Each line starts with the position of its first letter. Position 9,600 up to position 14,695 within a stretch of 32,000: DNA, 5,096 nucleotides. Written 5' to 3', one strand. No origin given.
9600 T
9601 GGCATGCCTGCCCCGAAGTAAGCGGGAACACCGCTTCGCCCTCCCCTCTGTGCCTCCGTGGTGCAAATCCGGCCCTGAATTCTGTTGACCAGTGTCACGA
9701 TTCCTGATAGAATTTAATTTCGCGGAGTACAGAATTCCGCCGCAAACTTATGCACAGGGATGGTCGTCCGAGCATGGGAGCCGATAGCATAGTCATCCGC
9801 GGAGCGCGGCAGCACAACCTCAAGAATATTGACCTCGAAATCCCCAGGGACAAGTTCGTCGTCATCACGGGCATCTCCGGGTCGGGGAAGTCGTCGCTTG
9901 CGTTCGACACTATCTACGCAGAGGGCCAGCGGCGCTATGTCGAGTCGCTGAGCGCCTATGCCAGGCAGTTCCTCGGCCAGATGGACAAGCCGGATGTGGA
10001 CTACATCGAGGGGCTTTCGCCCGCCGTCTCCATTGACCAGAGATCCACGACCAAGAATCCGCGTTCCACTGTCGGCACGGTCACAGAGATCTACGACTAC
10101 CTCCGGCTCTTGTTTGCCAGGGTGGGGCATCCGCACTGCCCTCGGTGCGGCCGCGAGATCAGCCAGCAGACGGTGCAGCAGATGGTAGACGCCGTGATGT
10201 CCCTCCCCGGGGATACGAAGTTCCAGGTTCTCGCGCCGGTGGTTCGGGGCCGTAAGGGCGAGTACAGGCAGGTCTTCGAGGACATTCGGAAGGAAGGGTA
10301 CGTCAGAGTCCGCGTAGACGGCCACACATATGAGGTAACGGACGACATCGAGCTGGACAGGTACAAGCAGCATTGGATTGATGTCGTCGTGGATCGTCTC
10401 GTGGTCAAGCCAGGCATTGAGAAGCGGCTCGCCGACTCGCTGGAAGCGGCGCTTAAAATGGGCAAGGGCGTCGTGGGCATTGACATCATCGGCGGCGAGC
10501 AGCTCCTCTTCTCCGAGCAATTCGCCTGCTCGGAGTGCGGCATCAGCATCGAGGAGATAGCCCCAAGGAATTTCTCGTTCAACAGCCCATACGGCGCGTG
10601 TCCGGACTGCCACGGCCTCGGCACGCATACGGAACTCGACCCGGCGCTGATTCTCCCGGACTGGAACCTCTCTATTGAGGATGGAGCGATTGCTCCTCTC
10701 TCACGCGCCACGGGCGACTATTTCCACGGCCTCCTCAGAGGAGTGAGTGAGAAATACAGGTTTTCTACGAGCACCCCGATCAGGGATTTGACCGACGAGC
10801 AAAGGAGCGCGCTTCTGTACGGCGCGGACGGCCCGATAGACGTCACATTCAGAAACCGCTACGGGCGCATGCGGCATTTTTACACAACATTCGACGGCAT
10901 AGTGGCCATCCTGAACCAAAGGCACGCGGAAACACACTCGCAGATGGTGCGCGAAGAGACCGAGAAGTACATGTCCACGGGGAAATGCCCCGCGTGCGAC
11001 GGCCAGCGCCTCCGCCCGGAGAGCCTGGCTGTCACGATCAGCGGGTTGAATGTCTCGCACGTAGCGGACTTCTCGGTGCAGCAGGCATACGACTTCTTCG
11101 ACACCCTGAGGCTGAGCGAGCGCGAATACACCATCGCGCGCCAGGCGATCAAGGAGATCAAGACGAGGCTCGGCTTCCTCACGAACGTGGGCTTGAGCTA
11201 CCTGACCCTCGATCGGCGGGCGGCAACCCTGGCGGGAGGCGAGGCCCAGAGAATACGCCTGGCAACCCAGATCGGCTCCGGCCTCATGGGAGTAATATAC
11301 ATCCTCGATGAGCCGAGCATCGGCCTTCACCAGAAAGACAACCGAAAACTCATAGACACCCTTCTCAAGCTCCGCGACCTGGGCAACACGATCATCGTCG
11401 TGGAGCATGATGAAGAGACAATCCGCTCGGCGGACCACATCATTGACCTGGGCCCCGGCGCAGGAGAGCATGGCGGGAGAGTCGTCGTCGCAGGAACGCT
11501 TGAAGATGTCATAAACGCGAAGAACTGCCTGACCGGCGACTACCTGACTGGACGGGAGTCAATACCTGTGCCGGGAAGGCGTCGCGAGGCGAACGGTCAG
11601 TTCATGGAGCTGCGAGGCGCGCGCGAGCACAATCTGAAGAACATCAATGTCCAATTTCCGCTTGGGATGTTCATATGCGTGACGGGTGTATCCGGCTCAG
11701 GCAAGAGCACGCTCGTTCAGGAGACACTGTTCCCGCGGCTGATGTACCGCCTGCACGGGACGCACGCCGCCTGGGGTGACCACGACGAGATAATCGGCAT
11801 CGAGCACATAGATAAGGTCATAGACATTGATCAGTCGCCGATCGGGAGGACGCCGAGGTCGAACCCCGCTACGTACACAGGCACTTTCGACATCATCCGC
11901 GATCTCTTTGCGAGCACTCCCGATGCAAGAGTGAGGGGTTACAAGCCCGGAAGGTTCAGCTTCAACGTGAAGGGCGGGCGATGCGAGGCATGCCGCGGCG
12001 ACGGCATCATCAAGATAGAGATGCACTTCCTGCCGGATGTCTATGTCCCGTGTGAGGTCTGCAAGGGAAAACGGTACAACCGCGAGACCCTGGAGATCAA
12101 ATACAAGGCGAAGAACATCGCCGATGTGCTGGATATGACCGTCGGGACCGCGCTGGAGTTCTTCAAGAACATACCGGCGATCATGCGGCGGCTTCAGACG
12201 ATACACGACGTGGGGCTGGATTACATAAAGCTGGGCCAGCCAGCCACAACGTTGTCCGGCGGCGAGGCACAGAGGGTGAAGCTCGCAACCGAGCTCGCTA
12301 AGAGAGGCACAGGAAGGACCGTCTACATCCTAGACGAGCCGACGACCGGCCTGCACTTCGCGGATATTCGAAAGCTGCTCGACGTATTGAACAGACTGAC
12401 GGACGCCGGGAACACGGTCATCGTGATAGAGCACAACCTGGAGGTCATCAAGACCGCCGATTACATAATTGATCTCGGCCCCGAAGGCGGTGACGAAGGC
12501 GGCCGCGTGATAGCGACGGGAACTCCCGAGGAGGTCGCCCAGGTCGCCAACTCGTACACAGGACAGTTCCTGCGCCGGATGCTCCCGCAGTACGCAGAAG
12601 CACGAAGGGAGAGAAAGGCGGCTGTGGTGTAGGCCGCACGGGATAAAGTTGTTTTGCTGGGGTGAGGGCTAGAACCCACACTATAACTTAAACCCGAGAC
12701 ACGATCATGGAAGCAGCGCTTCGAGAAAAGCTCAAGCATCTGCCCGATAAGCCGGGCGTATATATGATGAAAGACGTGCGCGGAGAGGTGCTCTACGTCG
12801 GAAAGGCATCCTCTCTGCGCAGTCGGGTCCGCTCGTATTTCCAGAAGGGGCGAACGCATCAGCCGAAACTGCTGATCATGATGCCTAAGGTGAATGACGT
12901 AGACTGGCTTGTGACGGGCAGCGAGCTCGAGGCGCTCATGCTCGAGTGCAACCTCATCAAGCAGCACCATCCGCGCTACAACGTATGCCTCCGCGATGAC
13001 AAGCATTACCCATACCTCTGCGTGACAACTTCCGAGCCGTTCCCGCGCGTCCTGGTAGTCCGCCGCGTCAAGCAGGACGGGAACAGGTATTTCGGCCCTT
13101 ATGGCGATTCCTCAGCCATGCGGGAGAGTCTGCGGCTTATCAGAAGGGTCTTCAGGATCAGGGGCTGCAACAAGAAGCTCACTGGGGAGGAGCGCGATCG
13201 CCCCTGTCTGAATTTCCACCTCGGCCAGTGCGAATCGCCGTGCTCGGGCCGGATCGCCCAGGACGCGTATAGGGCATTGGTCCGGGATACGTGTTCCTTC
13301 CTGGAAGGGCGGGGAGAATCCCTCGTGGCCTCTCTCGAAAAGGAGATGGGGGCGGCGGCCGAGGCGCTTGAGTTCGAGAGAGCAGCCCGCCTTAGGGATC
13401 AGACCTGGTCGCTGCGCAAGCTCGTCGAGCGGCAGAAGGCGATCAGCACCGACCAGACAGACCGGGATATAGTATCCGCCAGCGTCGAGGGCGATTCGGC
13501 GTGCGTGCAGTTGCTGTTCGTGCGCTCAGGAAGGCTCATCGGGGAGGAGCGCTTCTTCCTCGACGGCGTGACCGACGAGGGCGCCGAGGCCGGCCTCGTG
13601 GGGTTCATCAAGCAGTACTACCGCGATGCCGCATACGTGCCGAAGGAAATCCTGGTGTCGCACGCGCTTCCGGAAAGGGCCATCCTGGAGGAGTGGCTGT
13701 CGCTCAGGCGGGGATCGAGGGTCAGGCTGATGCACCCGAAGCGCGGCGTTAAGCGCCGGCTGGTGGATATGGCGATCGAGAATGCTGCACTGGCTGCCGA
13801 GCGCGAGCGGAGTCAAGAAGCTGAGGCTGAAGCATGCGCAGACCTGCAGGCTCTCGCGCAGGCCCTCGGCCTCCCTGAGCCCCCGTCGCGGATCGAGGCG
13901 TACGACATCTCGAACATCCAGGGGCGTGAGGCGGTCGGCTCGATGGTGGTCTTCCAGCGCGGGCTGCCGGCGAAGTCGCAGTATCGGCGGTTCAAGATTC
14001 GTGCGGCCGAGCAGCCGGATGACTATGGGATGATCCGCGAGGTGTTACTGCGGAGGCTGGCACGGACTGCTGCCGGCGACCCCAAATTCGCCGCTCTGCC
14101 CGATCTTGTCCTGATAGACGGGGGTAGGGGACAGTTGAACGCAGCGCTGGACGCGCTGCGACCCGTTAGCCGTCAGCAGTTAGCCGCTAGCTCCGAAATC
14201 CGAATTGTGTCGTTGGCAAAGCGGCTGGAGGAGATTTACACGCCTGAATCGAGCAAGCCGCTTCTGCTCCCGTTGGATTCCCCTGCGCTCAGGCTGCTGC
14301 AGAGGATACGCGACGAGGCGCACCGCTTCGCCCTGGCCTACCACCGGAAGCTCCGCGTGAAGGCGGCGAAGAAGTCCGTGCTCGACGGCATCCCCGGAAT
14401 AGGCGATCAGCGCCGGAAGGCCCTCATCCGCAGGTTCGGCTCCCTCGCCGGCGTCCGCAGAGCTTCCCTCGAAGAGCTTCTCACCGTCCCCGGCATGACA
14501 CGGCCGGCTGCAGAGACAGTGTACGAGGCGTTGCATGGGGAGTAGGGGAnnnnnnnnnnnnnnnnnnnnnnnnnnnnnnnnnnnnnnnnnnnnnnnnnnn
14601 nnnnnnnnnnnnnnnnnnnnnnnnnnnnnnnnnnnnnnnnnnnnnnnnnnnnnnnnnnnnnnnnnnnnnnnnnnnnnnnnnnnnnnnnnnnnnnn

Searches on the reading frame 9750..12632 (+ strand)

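Call 8: search_protein_families(library=pfam, proteins=[window:9750-12632:+])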
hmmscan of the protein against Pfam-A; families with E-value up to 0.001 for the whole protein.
window:9750-12632:+ (960 aa): 15 families
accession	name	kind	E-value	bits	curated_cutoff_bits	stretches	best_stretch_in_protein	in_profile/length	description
PF17760.6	UvrA_inter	-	1.7e-40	137.7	23.3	1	140-245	1-106/109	UvrA interaction domain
PF17755.6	UvrA_DNA-bind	-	3.3e-31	108.3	23.2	1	297-406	1-110/110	UvrA DNA-binding domain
PF00005.33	ABC_tran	-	5.8e-20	72.7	25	1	811-866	88-137/137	ABC transporter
PF02463.25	SMC_N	-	5.3e-11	42.8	40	0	820-908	135-210/220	RecF/RecN/SMC N terminal domain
PF20703.3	nSTAND1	-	7e-08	32.9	27.1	0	630-669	24-63/379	Novel STAND NTPase 1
PF13304.12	AAA_21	-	8.4e-08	33.1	27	1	831-899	234-302/304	AAA domain, putative AbiEii toxin, Type IV TA system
PF13191.12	AAA_16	-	9.4e-08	33.2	32.6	0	640-681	25-63/167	AAA ATPase domain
PF13555.12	AAA_29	-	6.6e-07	29.4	27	0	641-656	24-39/61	P-loop containing region of AAA domain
PF13476.12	AAA_23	-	3.1e-05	25.2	27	0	13-50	1-35/201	AAA domain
PF03193.22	RsgA_GTPase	-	5.7e-05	23.4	30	0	9-51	82-123/174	RsgA GTPase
PF13401.12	AAA_22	-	8.7e-05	23.3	27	0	640-658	6-24/130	AAA domain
PF25199.1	nSTAND_NTPase5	-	0.00011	22.5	34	0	641-694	43-94/145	Novel STAND NTPase 5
PF13238.12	AAA_18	-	0.00015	22.6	29.4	0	642-658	1-17/128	AAA domain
PF13481.12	AAA_25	-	0.00023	21.3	27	0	28-54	27-53/195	AAA domain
PF20720.3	nSTAND3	-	0.00052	20.2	27.2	0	33-56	16-39/155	Novel STAND NTPase 3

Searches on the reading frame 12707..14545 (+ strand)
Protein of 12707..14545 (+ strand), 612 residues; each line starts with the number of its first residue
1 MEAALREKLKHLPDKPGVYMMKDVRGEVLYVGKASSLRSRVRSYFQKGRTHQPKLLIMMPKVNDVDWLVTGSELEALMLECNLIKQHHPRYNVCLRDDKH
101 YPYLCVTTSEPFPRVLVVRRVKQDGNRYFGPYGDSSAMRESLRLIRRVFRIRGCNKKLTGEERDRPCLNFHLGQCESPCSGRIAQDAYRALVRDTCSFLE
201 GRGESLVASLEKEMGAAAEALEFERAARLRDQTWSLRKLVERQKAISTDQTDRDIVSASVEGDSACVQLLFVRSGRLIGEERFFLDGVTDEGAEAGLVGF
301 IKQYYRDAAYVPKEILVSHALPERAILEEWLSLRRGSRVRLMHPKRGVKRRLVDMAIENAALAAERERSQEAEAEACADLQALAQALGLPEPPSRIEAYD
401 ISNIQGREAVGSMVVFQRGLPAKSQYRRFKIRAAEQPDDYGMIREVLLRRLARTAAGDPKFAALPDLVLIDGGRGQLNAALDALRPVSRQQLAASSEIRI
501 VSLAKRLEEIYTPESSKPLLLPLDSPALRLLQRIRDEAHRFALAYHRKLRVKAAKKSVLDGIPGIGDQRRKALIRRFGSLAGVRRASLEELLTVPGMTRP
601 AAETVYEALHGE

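Call 8: search_protein_families(library=pfam, proteins=[window:12707-14545:+])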
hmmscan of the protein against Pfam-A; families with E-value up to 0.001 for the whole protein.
window:12707-14545:+ (612 aa): 8 families
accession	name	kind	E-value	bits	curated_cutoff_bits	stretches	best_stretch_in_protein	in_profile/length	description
PF08459.17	UvrC_RNaseH_dom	-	1.4e-51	174.9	22.3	1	385-542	2-158/159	UvrC RNAse H endonuclease domain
PF22920.2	UvrC_RNaseH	-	6.2e-36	123.3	24.3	1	252-366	1-115/116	UvrC Ribonuclease H-like domain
PF14520.12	HHH_5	-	1.1e-08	35.8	27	1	559-609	4-55/57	Helix-hairpin-helix domain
PF02151.25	UVR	-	1.1e-08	34.9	21.5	1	205-232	2-29/36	UvrB/uvrC motif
PF01541.30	GIY-YIG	-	3e-07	31.1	22.6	1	16-92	2-78/78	GIY-YIG catalytic domain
PF12826.13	HHH_2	-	3.7e-06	27.4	27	1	561-608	7-54/64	Helix-hairpin-helix motif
PF00633.29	HHH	-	0.00013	22.1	24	0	579-607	1-29/30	Helix-hairpin-helix motif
PF24348.1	DUF7508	-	0.00016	22.2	26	1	6-52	12-57/79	Domain of unknown function (DUF7508)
